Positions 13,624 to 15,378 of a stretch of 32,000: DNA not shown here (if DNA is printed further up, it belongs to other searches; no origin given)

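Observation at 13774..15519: Rgg/RRNPP-like architecture in a high-GC genome: XRE-HTH + TPR regulator divergent from a secreted 60-aa pro-peptide gene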

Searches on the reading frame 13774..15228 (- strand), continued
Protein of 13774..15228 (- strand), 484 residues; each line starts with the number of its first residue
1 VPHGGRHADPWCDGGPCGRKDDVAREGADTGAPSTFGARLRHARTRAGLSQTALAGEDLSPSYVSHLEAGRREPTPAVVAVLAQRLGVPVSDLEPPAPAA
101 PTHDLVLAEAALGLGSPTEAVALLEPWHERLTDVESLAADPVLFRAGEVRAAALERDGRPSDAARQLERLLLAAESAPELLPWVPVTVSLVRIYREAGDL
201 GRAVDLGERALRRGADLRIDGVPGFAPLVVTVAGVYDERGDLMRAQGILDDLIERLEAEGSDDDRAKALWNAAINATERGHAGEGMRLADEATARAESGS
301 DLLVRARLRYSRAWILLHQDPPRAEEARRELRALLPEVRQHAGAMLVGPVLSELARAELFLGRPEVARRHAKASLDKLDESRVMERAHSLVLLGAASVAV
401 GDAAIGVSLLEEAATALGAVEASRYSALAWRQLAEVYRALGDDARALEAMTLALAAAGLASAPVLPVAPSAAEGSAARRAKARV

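Call 33: search_solved_structures(query=A1, max_evalue=1)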
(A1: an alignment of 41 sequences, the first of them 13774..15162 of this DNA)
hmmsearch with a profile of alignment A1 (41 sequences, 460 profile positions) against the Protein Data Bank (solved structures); distinct sequences matched with E-value up to 1: 206 (the best 60 are shown).
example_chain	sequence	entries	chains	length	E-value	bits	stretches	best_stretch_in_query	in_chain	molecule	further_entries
9qhb_A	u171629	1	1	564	8.4e-56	193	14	365-435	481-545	Engineered tetratricopeptide repeat protein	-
8bu0_A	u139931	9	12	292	7e-37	130.6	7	365-434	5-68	Consensus tetratricopeptide repeat protein | Crystal structure of an 8-repeat consensus TPR superhelix with Zinc. | Monomer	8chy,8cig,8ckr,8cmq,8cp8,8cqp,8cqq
9qhc_A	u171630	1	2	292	3.1e-32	115.3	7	365-434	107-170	Engineered tetratricopeptide repeat protein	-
9gzg_A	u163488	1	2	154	2.1e-18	69.7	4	404-435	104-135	Engineered CTPR protein with glutamic acids for conductivity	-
8ch0_A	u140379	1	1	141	3.8e-17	65.5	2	365-434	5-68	Consensus tetratricopeptide repeat protein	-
2fo7_A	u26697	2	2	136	8.5e-17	64.4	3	366-434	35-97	SYNTHETIC CONSENSUS TPR PROTEIN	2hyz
1y7y_A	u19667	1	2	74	6.4e-14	54.9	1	1-71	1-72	C.AhdI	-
7obi_A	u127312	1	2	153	3.6e-13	52.4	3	365-435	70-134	CTPR-rv4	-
4y6c_A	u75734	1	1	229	5.9e-13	51.7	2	80-193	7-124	ANSERINA PUTATIVE KINESIN LIGHT chain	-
2wqh_A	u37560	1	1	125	9.3e-13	51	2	365-441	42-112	CTPR3Y3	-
4y6w_A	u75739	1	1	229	1.1e-12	50.8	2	80-193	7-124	NaB(AB)3ACb - light chain TPR-like repeats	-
1na0_A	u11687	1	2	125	1.9e-12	50.1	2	365-435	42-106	designed protein CTPR3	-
8bny_A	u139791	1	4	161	7.6e-12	48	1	11-72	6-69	Immunity repressor protein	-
9k7u_A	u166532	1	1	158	1.4e-11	47.2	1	257-358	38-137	Heter-Zn2-HEHE-22A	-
2qfc_A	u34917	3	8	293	1.4e-11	47.2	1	10-197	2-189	PlcR protein | Transcriptional activator PlcR protein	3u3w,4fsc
1hz4_A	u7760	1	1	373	2.1e-08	36.7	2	328-435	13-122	MALT REGULATORY PROTEIN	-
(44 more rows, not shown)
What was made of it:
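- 14950..15123 (-): Helix-turn-helix DNA-binding domain (residues 14-71). PDB profile hits to C.AhdI, SinR, ClgR and the PlcR N-terminus (call 33).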

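Call 35: find_encoding_contigs(protein=P0001, flank=3000, max_places=2)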
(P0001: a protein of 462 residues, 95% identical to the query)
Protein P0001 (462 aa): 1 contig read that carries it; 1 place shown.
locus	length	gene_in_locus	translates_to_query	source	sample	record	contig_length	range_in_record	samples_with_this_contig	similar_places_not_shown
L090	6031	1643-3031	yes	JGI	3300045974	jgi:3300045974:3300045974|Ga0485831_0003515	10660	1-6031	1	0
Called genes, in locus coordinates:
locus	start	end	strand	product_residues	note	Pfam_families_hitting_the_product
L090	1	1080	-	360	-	?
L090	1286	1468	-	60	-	-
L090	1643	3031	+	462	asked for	PF12844:HTH_19 (weak), PF13560:HTH_31, PF01381:HTH_3, PF07719:TPR_2 (faint), PF13424:TPR_12 (faint), PF13428:TPR_14 (faint), PF17874:TPR_MalT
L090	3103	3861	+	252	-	-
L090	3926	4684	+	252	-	-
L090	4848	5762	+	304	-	-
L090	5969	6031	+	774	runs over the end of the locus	PF00801:PKD, PF18911:PKD_4, PF00801:PKD, PF00041:fn3 (weak)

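Call 36: find_encoding_contigs(protein=P0003, flank=3000, max_places=2)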
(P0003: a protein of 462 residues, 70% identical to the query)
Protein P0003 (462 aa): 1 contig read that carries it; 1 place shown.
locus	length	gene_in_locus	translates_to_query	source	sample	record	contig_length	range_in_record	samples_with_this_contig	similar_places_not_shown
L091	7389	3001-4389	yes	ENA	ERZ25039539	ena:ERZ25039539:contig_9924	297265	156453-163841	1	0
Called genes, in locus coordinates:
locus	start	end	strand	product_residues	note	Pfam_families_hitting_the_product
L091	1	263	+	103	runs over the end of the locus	PF09992:NAGPA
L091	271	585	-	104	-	-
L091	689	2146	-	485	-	PF00083:Sugar_tr, PF07690:MFS_1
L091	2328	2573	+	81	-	-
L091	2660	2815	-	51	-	-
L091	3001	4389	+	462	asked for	PF12844:HTH_19 (weak), PF13424:TPR_12 (faint), PF13560:HTH_31, PF01381:HTH_3, PF13428:TPR_14 (faint), PF07719:TPR_2 (faint), PF17874:TPR_MalT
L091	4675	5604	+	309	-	-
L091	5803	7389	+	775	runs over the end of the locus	PF00801:PKD, PF18911:PKD_4, PF00801:PKD, PF18911:PKD_4, PF00041:fn3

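Call 37: find_encoding_contigs(protein=P0009, flank=3000, max_places=2)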
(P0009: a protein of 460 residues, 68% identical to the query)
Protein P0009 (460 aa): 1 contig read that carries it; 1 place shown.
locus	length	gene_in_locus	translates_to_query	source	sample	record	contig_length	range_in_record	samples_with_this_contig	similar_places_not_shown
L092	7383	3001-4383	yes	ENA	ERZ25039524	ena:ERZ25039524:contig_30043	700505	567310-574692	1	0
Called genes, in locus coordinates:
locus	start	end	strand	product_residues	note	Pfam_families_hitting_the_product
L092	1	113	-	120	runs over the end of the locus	PF00083:Sugar_tr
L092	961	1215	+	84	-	-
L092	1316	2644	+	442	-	PF00989:PAS, PF08448:PAS_4, PF13426:PAS_9, PF08447:PAS_3, PF00989:PAS (weak), PF08448:PAS_4 (weak), PF08447:PAS_3, PF00990:GGDEF, +3 more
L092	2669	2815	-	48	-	-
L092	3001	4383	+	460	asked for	PF12844:HTH_19 (weak), PF13424:TPR_12 (faint), PF13560:HTH_31, PF01381:HTH_3, PF07719:TPR_2 (faint), PF13428:TPR_14 (faint), PF17874:TPR_MalT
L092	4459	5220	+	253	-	-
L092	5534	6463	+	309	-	-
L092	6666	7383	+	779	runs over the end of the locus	PF00801:PKD, PF18911:PKD_4, PF00801:PKD, PF00041:fn3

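Call 65: find_encoding_contigs(protein=P0083, flank=1500, max_places=1)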
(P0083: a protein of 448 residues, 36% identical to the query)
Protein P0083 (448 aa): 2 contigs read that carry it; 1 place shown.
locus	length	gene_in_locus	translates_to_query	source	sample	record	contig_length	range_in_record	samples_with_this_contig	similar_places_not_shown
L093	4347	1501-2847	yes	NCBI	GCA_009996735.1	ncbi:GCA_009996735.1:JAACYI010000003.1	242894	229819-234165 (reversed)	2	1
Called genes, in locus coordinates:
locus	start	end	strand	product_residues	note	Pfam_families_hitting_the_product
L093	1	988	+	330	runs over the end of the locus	PF21694:DNA_pol3_delta_C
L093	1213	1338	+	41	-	-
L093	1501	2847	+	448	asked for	PF01381:HTH_3 (weak), PF13560:HTH_31, PF13424:TPR_12 (faint), PF07719:TPR_2 (faint), PF13432:TPR_16 (weak)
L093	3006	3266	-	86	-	PF01649:Ribosomal_S20p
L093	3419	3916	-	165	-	PF02452:PemK_toxin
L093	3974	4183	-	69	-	PF07311:Dodecin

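Call 66: find_encoding_contigs(protein=P0104, flank=1500, max_places=1)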
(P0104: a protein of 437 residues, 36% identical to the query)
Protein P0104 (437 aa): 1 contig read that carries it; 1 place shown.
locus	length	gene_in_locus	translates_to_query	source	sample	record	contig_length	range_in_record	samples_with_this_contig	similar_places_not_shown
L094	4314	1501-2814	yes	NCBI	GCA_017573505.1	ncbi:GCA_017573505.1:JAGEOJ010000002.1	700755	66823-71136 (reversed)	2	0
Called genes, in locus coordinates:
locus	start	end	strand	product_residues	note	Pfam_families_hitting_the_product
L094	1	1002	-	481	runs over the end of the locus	PF00860:Xan_ur_permease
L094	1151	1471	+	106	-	PF13556:HTH_30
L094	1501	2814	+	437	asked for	PF01381:HTH_3 (weak), PF13560:HTH_31 (weak), PF13428:TPR_14 (faint), PF17874:TPR_MalT (weak), PF13424:TPR_12 (weak), PF17874:TPR_MalT (weak)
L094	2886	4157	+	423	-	PF18937:DUF5685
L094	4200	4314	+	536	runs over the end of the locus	PF00501:AMP-binding, PF13193:AMP-binding_C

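Call 67: find_encoding_contigs(protein=P0107, flank=1500, max_places=1)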
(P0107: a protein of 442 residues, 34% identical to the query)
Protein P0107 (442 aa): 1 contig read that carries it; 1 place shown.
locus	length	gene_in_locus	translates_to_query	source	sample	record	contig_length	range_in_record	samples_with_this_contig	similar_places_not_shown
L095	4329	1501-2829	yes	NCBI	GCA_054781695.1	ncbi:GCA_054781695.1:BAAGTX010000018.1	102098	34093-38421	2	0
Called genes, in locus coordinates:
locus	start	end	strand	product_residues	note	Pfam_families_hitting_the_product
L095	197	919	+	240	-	PF13628:DUF4142, PF03713:DUF305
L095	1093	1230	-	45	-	-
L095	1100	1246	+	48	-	-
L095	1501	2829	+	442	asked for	PF01381:HTH_3, PF12844:HTH_19 (weak), PF13560:HTH_31, PF17874:TPR_MalT, PF07719:TPR_2 (faint), PF13424:TPR_12 (faint), PF13428:TPR_14 (faint), PF17874:TPR_MalT (weak), +2 more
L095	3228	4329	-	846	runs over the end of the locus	PF02861:Clp_N, PF23569:NBD_SMAX1, PF00004:AAA, PF05621:TniB, PF17871:AAA_lid_9, PF00004:AAA, PF07724:AAA_2, PF07728:AAA_5, +9 more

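Call 79: search_dna_similar(query=window:13777-15162:-, collection=plasmids, mode=protein, max_evalue=1e-10, max_rows=15)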
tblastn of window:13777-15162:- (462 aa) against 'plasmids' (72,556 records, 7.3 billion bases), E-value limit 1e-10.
Records with a match: 25; places in all: 25; records where one place covers at least 80% of the query: 15.
Best place of each record, by identity: <60% 25.
By first word of the organism name: Streptomyces 24; Nonomuraea 1.
By predicted mobility (MOB-suite, as given by PLSDB): non-mobilizable 23; mobilizable 2.
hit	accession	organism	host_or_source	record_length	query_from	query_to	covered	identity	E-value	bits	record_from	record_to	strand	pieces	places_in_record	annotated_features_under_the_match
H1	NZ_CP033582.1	Streptomyces sp. ADI95-16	-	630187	5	414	89%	36.5%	4e-39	158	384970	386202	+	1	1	helix-turn-helix transcriptional regulator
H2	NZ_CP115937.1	Streptomyces goshikiensis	microorganism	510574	12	414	87%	36.7%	5e-39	157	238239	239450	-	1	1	helix-turn-helix transcriptional regulator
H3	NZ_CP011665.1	Streptomyces sp. Mg1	-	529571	12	414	87%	36.7%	5e-39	157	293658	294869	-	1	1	helix-turn-helix transcriptional regulator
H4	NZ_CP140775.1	Streptomyces goshikiensis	cell culture,soil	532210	12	414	87%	36.7%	5e-39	157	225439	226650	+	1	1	helix-turn-helix transcriptional regulator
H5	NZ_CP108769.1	Streptomyces goshikiensis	-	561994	12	414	87%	36.7%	5e-39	157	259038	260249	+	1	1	helix-turn-helix transcriptional regulator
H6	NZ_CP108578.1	Streptomyces goshikiensis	-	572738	12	414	87%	36.7%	5e-39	157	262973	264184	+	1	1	helix-turn-helix transcriptional regulator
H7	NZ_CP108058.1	Streptomyces goshikiensis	-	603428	12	414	87%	36.4%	6e-39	157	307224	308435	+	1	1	helix-turn-helix transcriptional regulator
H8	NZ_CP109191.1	Streptomyces sp. NBC_01707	-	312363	13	420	88%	34.3%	3e-34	143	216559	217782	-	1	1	helix-turn-helix domain-containing protein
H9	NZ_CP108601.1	Streptomyces sp. NBC_01176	-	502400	14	420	88%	34.2%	6e-35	146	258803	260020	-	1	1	helix-turn-helix domain-containing protein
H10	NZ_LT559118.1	Nonomuraea gerenzanensis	-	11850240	15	420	88%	30.9%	8e-16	88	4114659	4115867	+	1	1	none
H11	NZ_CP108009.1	Streptomyces sp. NBC_00334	-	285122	28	419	85%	31.0%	1e-16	90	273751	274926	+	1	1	helix-turn-helix transcriptional regulator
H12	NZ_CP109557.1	Streptomyces sp. NBC_01387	-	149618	28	419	85%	29.9%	2e-18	96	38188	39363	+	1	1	helix-turn-helix domain-containing protein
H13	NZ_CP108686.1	Streptomyces sp. NBC_01014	-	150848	28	419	85%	29.9%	2e-18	96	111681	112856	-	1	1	helix-turn-helix domain-containing protein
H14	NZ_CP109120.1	Streptomyces sp. NBC_01766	-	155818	28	419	85%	29.9%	2e-18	96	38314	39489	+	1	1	helix-turn-helix domain-containing protein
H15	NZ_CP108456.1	Streptomyces sp. NBC_01267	-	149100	28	419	85%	29.7%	7e-18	94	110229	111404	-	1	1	helix-turn-helix domain-containing protein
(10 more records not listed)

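Call 80: search_dna_similar(query=window:13777-15162:-, collection=phages, mode=protein, max_evalue=0.000001, max_rows=10)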
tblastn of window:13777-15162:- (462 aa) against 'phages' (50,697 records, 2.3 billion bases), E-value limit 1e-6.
Records with a match: 1; places in all: 1; records where one place covers at least 80% of the query: 0.
Best place of each record, by identity: <60% 1.
By first word of the organism name: Bacteriophage 1.
By host as written in the record: - 1.
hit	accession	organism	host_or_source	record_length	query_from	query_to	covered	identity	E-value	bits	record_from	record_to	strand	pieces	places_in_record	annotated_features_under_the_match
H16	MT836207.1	Bacteriophage sp.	human fecal samples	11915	14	287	59%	35.6%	2e-20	100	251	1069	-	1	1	record has no annotation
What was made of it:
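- Tried and rejected: No actinophage system was found (call 80).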

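Call 81: get_annotated_region(hit=H1, flank=1500)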
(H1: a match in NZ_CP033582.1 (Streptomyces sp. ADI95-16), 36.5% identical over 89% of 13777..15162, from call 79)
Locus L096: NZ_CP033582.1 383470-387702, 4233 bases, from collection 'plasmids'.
description: Streptomyces sp. ADI95-16 plasmid pADI95-16a, complete sequence
organism: Streptomyces sp. ADI95-16 (NCBI taxid 1522758)
taxonomy: Bacteria; Actinomycetota; Actinomycetes; Kitasatosporales; Streptomycetaceae; Streptomyces; Streptomyces sp. ADI95-16
host: -; source: -; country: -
typing (MOB-suite, as given by PLSDB): non-mobilizable
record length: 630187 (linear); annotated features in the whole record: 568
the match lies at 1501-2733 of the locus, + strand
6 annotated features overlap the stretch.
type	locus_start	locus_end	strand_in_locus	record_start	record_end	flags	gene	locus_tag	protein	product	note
CDS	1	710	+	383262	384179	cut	-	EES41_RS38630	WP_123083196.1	NAD-dependent epimerase/dehydratase family protein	-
CDS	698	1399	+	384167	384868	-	-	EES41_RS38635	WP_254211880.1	PIG-L family deacetylase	-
CDS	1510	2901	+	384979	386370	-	-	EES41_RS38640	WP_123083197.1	helix-turn-helix transcriptional regulator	-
CDS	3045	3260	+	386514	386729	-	-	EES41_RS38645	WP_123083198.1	hypothetical protein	-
CDS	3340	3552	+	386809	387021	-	-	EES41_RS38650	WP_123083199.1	hypothetical protein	-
CDS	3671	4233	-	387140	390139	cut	-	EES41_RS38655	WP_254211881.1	BTAD domain-containing putative transcriptional regulator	-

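Call 82: get_annotated_region(hit=H2, flank=1500)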
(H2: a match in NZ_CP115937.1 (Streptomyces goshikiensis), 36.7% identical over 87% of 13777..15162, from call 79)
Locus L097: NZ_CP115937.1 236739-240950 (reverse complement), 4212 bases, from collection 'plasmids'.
description: Streptomyces goshikiensis strain CGMCC 4.1796 plasmid punmamed1, complete sequence
organism: Streptomyces goshikiensis (NCBI taxid 1942)
taxonomy: Bacteria; Actinomycetota; Actinomycetes; Kitasatosporales; Streptomycetaceae; Streptomyces; Streptomyces goshikiensis
host: -; source: microorganism; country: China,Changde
typing (MOB-suite, as given by PLSDB): non-mobilizable
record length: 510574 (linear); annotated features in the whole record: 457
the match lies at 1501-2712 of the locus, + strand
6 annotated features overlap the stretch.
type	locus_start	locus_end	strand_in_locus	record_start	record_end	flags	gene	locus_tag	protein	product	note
CDS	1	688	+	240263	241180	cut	-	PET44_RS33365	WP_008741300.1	NAD-dependent epimerase/dehydratase family protein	-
CDS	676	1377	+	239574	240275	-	-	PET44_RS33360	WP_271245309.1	PIG-L family deacetylase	-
CDS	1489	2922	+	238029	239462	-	-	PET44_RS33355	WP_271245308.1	helix-turn-helix transcriptional regulator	-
CDS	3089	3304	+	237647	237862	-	-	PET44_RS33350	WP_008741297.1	hypothetical protein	-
CDS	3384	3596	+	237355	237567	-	-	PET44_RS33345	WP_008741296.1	hypothetical protein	-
CDS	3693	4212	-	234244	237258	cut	-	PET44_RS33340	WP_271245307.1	BTAD domain-containing putative transcriptional regulator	-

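Call 83: get_annotated_region(hit=H8, flank=1500)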
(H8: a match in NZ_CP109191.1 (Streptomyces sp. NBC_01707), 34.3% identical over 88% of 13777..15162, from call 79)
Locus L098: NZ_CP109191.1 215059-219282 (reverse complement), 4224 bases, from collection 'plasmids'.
description: Streptomyces sp. NBC_01707 plasmid unnamed1, complete sequence
organism: Streptomyces sp. NBC_01707 (NCBI taxid 2975914)
taxonomy: Bacteria; Actinomycetota; Actinomycetes; Kitasatosporales; Streptomycetaceae; Streptomyces; Streptomyces sp. NBC 01707
host: -; source: -; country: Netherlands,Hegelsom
typing (MOB-suite, as given by PLSDB): non-mobilizable
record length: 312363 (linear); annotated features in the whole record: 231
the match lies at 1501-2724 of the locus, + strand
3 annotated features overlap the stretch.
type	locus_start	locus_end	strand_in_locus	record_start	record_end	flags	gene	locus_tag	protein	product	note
CDS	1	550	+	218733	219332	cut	-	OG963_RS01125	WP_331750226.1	hypothetical protein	-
CDS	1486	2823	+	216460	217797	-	-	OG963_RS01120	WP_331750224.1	helix-turn-helix domain-containing protein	-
CDS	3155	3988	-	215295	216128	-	-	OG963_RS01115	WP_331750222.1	alanine--tRNA ligase-related protein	GO:0006419 - alanyl-tRNA aminoacylation [Evidence IEA]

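Call 84: get_annotated_region(hit=H12, flank=1500)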
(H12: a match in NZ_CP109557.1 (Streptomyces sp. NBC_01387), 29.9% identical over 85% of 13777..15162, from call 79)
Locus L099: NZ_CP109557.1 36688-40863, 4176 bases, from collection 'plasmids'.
description: Streptomyces sp. NBC_01387 plasmid unnamed1, complete sequence
organism: Streptomyces sp. NBC_01387 (NCBI taxid 2903849)
taxonomy: Bacteria; Actinomycetota; Actinomycetes; Kitasatosporales; Streptomycetaceae; Streptomyces; Streptomyces sp. NBC 01387
host: -; source: -; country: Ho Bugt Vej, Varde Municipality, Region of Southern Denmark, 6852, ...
typing (MOB-suite, as given by PLSDB): non-mobilizable; replicon rep_cluster_1910
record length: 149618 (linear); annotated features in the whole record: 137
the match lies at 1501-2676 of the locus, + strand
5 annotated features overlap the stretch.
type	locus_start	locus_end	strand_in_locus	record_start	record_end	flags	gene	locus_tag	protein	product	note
CDS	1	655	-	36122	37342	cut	glgA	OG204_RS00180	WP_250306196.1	glycogen synthase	-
CDS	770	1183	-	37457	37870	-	-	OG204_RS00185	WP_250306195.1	hypothetical protein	-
CDS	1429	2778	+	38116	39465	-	-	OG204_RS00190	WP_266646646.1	helix-turn-helix domain-containing protein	-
CDS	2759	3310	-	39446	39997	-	-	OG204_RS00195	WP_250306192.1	cupin domain-containing protein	-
CDS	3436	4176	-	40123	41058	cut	-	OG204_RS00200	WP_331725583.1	TIGR03619 family F420-dependent LLM class oxidoreductase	GO:0008150 - biological_process [Evidence IEA]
